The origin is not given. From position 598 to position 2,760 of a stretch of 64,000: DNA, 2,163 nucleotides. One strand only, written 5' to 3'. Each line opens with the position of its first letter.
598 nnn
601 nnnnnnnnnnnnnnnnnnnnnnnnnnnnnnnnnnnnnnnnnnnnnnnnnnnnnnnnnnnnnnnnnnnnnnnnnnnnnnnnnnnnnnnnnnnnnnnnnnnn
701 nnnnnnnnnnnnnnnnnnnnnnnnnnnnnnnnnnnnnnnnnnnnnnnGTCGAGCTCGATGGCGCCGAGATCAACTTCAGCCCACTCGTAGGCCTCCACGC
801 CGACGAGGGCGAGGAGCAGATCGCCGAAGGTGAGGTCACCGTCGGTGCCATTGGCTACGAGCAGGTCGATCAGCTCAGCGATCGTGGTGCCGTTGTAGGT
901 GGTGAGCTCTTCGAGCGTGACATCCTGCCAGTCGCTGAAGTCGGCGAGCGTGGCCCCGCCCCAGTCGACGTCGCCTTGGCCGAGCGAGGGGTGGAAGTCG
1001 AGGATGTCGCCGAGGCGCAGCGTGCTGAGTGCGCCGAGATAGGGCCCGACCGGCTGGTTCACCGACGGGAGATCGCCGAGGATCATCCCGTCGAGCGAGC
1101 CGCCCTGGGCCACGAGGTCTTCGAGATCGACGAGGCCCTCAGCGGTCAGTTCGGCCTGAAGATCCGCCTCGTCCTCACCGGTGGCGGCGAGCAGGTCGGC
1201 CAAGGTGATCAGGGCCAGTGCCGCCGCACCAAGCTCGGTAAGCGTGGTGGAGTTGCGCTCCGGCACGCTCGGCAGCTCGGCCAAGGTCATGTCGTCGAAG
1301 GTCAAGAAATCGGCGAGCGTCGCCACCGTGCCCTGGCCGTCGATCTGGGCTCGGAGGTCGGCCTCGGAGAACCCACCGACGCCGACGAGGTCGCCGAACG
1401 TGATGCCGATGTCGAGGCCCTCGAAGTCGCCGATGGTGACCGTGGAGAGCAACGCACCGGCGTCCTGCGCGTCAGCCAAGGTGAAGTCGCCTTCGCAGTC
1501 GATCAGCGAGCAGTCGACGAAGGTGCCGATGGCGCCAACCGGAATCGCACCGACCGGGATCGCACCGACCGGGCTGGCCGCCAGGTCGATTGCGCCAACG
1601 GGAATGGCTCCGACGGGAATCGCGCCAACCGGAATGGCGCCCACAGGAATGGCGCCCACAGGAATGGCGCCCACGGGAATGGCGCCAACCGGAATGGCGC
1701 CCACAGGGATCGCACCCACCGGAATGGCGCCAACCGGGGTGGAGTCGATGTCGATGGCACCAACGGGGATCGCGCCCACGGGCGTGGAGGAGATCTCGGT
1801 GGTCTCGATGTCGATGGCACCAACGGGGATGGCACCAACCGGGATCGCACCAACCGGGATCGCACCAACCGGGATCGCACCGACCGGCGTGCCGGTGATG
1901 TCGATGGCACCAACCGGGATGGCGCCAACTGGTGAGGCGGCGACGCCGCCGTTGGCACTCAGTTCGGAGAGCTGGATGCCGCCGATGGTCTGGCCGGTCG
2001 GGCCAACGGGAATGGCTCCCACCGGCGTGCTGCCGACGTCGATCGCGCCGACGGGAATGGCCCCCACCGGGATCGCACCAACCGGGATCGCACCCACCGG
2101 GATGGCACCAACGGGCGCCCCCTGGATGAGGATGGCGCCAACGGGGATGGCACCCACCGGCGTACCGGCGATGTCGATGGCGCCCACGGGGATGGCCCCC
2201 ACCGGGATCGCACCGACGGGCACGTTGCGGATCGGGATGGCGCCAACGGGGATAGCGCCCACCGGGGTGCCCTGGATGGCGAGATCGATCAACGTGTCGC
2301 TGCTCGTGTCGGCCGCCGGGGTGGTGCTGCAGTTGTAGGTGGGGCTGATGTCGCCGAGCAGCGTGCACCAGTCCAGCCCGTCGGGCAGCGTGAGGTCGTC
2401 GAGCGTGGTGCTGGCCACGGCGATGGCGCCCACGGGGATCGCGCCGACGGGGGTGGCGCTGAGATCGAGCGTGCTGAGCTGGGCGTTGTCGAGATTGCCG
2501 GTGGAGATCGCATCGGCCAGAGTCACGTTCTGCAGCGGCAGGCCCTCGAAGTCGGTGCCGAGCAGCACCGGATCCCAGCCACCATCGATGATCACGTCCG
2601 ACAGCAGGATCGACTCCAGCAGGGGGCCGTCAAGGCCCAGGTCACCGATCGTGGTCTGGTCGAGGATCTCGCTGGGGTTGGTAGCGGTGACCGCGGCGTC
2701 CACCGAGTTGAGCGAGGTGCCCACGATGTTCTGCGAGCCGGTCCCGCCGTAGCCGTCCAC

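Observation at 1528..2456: About 37 tandem PVGAI pentapeptides: a repeat that does not look like any repeat family I know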

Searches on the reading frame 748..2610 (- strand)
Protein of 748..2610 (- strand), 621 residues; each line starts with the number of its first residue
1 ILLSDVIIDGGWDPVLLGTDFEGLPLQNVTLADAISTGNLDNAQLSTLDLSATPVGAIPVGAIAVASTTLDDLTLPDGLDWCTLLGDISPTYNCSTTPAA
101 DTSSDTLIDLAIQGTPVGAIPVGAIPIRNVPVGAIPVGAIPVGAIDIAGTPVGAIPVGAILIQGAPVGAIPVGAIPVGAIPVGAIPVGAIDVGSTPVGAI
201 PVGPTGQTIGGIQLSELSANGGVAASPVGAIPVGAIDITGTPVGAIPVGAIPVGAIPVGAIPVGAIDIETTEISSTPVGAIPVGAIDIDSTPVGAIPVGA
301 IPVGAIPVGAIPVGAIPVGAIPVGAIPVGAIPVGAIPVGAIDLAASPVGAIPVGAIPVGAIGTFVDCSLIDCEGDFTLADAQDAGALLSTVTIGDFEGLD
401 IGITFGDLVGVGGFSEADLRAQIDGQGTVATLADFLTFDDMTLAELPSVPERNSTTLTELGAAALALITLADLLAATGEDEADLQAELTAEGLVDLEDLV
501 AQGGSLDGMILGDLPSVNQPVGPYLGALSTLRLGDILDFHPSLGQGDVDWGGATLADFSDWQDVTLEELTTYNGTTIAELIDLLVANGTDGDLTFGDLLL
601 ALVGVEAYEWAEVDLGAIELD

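Call 31: search_protein_representatives(protein=window:748-2610:-)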
Query: 621 residues. Proteins with E-value up to 0.001 (for the whole library): 1261; up to 1e-10: 286; up to 1e-30: 82. The best 150 are listed.
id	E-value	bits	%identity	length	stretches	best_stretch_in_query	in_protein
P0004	0.0e+00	1261.3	100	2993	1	1-621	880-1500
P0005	9.0e-200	681.9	57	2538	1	1-621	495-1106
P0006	1.4e-181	621.8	43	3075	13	10-204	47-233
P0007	4.3e-165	567.3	52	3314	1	1-620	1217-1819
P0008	5.6e-146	504.2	50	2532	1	1-620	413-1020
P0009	2.5e-135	469.0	51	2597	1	1-620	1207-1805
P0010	1.4e-119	417.0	46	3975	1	1-621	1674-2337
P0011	5.3e-118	411.8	69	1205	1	1-328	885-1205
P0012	6.6e-110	385.0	53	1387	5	252-420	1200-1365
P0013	5.8e-103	362.1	46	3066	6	228-476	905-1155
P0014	1.9e-98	347.2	51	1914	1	182-620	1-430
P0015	1.8e-87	310.9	39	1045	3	124-620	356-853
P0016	2.2e-87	310.6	52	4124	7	227-357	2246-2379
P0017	1.9e-80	287.7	41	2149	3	112-604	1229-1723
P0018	4.7e-75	269.9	35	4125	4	242-619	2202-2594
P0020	1.2e-71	258.6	34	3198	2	8-618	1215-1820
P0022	7.2e-70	252.8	41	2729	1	9-615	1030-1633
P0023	7.6e-67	242.8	33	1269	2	3-620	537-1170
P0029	1.7e-62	228.4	37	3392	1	9-605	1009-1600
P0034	1.5e-60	222.0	27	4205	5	272-616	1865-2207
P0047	1.9e-52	195.2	34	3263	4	45-604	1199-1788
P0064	7.2e-38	147.0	31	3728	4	5-281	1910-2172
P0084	8.0e-31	123.8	43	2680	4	3-190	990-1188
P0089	2.8e-30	122.0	34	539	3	7-203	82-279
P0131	4.2e-22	95.0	40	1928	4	251-396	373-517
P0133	1.2e-21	93.5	34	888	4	9-166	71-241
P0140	1.5e-20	89.8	33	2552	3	226-419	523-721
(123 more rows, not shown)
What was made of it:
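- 1..5247 (-): Partial CDS of a giant secreted protein. 1749 aa lie in the window; the full length is 2993 aa (P0004 / MEM7339570.1). The C-terminal 1244 aa lie beyond the window start. 100% match to P0004 (call 31).
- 2452..2610 (-): Conserved pre-array module (..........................LDLSAT). Aligned in relatives over query positions 1-621 (call 31).
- There are 286 relatives at E<=1e-10 (call 31).
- Tried and rejected: The exhaustive HMMER search was needed (call 31).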

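Call 35: list_cluster_members(proteins=[P0004, P0005, P0006, P0007, P0010, P0016, P0020, P0022, P0034, P0089])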
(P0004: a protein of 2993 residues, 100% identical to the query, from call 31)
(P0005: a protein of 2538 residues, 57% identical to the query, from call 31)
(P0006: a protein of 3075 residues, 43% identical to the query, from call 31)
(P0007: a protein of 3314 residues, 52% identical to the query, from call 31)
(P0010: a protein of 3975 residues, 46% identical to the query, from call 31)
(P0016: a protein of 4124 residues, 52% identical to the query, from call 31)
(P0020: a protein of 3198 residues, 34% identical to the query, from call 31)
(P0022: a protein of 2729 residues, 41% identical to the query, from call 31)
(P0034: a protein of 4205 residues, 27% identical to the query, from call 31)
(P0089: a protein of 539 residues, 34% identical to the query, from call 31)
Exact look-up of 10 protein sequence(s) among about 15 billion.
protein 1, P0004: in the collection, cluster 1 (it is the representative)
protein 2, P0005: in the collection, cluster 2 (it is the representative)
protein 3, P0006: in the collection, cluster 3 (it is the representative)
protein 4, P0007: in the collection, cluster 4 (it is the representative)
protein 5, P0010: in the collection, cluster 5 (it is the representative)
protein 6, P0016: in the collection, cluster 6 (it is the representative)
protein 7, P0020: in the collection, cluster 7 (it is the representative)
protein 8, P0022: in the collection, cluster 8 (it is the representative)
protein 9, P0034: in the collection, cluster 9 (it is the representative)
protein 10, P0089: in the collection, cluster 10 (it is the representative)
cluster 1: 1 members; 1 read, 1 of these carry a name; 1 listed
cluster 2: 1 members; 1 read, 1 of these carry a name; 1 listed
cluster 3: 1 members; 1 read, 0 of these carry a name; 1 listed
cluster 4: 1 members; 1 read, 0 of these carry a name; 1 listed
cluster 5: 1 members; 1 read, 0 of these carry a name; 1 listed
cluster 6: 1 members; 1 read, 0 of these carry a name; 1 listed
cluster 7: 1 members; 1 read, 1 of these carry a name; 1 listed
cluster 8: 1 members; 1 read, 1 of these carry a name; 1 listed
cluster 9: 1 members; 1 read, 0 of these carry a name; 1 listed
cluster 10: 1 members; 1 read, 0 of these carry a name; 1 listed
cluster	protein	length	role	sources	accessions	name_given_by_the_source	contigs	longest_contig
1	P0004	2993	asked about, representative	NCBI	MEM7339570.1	MAG: hypothetical protein AAF467_13035 [Actinomycetota bacterium]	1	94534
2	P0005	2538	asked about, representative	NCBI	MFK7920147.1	MAG: HYR domain-containing protein, partial [Ilumatobacter sp.]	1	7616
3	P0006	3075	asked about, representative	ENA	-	-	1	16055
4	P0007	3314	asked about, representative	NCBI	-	-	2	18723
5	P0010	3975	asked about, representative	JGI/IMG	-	-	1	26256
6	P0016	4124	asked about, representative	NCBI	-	-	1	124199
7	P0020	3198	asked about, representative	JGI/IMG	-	hypothetical protein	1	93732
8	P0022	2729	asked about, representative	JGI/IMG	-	CSLREA domain-containing protein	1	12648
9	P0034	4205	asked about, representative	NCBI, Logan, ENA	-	-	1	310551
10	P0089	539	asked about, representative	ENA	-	-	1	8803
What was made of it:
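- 1..5247 (-): NCBI name (call 35).
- Checked: It is 100% identical to residues of a 2993-aa database protein, P0004 = NCBI MEM7339570.1, a hypothetical protein from an Actinomycetota MAG (calls 31, 35).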

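Call 42: search_protein_families(library=pfam, proteins=[P0004, P0006, P0020], max_evalue=0.01)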
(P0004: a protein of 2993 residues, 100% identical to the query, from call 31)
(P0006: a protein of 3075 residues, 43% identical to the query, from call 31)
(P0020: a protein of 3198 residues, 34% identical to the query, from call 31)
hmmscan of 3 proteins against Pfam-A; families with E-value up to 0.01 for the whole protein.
P0004 (2993 aa): 7 families
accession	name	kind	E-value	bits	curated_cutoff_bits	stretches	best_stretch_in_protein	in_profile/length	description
PF00353.25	HemolysinCabind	-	1.4e-38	130.8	23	6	2827-2862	1-36/36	RTX calcium-binding nonapeptide repeat (4 copies)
PF14312.12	FG-GAP_2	-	1.5e-21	76.8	23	4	736-786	1-49/49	FG-GAP repeat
PF02095.21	Extensin_1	-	0.00072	19.8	105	0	1116-1232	25-141/171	Extensin-like protein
PF18911.6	PKD_4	-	0.0011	19.4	27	1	2701-2784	15-80/85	PKD domain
PF00801.26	PKD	-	0.0018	18.7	23.5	1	2699-2776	10-70/80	PKD domain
PF17957.7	Big_7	-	0.002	19.2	24.1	1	2600-2649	1-44/70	Bacterial Ig domain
PF04151.21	PPC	-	0.004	18.4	25.9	1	1649-1758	1-70/70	Bacterial pre-peptidase C-terminal domain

P0006 (3075 aa): 3 families
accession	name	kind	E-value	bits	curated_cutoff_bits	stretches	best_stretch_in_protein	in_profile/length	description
PF18911.6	PKD_4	-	1.7e-12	47.7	27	2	2843-2915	31-83/85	PKD domain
PF00801.26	PKD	-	4.2e-07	30.3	23.5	0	2959-3025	30-79/80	PKD domain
PF01364.23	Peptidase_C25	-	6.5e-06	26.1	23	1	1777-2097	41-348/374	Peptidase family C25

P0020 (3198 aa): 5 families
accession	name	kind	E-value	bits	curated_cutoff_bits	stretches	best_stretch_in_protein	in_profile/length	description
PF14312.12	FG-GAP_2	-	1.5e-15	57.5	23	2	528-566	1-38/49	FG-GAP repeat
PF01364.23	Peptidase_C25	-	1e-05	25.4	23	1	2153-2518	6-352/374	Peptidase family C25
PF02095.21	Extensin_1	-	1.7e-05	25.1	105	1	1417-1556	24-163/171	Extensin-like protein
PF02369.22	Big_1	-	3.8e-05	24.1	34.9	1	3120-3162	20-65/93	Bacterial Ig-like domain (group 1)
PF04151.21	PPC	-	0.0002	22.6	25.9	1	1969-2086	2-70/70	Bacterial pre-peptidase C-terminal domain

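Call 53: search_protein_families(library=pfam, proteins=[P0015, P0023, P0022, P0029], max_evalue=0.1)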
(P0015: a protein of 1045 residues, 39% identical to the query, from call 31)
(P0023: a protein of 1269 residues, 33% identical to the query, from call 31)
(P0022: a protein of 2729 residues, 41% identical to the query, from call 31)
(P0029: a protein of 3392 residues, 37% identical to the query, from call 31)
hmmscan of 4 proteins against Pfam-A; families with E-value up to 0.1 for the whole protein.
P0015 (1045 aa): 1 family
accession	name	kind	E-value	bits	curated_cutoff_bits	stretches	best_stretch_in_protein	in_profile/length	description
PF14787.11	zf-CCHC_5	-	4.1e-05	23.6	27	0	194-204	21-31/36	GAG-polyprotein viral zinc-finger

P0023 (1269 aa): 3 families
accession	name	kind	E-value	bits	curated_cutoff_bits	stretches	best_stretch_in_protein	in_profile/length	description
PF13517.12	FG-GAP_3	-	1.6e-25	89.9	26.9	5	63-124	1-61/61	FG-GAP-like repeat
PF01839.29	FG-GAP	-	5.1e-07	29.9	22.1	2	209-249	2-32/37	FG-GAP repeat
PF02095.21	Extensin_1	-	0.0031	17.8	105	0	666-764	18-116/171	Extensin-like protein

P0022 (2729 aa): 4 families
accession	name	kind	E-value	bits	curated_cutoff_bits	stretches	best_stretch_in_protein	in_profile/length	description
PF13229.12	Beta_helix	-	5.9e-09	36.2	25.9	3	263-439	6-149/158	Right handed beta helix region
PF05048.19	NosD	-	6.7e-07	29.4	23.6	1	148-311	24-160/212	Periplasmic copper-binding protein (NosD)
PF04151.21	PPC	-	0.0016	19.7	25.9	1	1789-1899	2-70/70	Bacterial pre-peptidase C-terminal domain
PF11127.14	YgaP-like_TM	-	0.046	14.3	25.3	0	2-30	4-31/66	Inner membrane protein YgaP-like, transmembrane domain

P0029 (3392 aa): 8 families
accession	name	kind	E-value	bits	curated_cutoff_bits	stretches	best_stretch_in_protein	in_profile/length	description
PF24684.1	Vgb_lyase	-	1.7e-43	148.9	50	1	99-366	13-250/290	Virginiamycin B lyase family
PF12245.14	Big_3_2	-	0.00035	21.2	23.3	0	3140-3192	64-119/122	Bacterial Ig-like domain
PF13750.12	Big_3_3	-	0.0011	19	27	0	3093-3139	16-69/157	Bacterial Ig-like domain (group 3)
PF13599.13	Pentapeptide_4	-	0.0021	18.5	38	0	1235-1298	10-73/78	Pentapeptide repeat region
PF13229.12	Beta_helix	-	0.0034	17.5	25.9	0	704-809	12-103/158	Right handed beta helix region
PF25296.1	Decapeptide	-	0.0089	16.3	45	0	1143-1186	17-60/74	Decapeptide repeat region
PF07494.17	Reg_prop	-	0.086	13.5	20.4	0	204-221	6-23/24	Two component regulator propeller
PF18962.6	Por_Secre_tail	-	0.096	13.4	27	0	1845-1881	32-69/75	Secretion system C-terminal sorting domain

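Call 67: list_cluster_members(proteins=[P0009, P0013, P0018, P0029, P0047, P0064, P0084, P0131, P0133, P0140])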
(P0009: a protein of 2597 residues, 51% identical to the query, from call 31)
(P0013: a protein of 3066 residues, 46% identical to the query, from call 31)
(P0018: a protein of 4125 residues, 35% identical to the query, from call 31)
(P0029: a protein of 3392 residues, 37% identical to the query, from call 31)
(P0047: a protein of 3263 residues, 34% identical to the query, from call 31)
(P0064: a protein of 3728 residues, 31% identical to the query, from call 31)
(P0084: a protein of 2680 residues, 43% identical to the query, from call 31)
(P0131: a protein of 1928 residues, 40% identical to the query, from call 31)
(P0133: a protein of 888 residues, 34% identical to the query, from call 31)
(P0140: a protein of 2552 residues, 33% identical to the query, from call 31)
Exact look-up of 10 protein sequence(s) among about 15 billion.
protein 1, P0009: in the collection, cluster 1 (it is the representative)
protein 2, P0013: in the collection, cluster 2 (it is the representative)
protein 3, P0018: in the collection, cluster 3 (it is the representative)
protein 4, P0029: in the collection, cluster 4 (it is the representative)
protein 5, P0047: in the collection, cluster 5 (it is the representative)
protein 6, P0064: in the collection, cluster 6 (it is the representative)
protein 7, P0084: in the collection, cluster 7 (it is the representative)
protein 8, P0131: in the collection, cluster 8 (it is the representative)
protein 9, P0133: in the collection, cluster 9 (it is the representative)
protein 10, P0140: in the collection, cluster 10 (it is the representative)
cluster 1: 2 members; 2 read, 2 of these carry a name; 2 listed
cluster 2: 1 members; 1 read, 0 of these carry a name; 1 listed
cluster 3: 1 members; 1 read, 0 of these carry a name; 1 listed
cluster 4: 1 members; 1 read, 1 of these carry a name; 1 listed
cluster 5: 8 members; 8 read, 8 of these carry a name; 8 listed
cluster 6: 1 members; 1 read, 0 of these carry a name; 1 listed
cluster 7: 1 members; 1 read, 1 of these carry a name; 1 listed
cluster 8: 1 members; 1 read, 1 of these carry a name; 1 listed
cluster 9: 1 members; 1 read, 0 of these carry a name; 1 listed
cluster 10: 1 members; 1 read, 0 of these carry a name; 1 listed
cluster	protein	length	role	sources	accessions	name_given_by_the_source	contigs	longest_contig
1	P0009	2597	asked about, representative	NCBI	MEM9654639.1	MAG: hypothetical protein AAGA65_21290 [Actinomycetota bacterium]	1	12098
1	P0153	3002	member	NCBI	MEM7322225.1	MAG: hypothetical protein AAF531_03990, partial [Actinomycetota bacterium]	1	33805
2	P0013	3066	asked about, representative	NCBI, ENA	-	-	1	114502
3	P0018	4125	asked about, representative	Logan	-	-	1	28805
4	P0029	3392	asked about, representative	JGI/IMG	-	uncharacterized protein YjbI with pentapeptide repeats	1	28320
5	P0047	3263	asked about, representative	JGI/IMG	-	hypothetical protein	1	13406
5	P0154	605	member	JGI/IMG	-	hypothetical protein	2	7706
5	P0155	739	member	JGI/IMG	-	hypothetical protein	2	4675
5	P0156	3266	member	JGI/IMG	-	hypothetical protein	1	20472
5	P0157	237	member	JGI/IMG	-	PKD repeat protein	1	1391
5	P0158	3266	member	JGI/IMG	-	hypothetical protein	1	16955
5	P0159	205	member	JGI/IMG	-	PKD repeat protein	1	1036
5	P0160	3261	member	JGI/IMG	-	hypothetical protein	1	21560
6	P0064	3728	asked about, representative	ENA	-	-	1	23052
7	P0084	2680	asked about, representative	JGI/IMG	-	CSLREA domain-containing protein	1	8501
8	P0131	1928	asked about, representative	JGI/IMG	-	hypothetical protein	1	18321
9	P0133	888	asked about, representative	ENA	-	-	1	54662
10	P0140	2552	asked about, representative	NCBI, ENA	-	-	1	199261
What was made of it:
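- JGI annotates P0029 as a pentapeptide-repeat protein (call 67).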
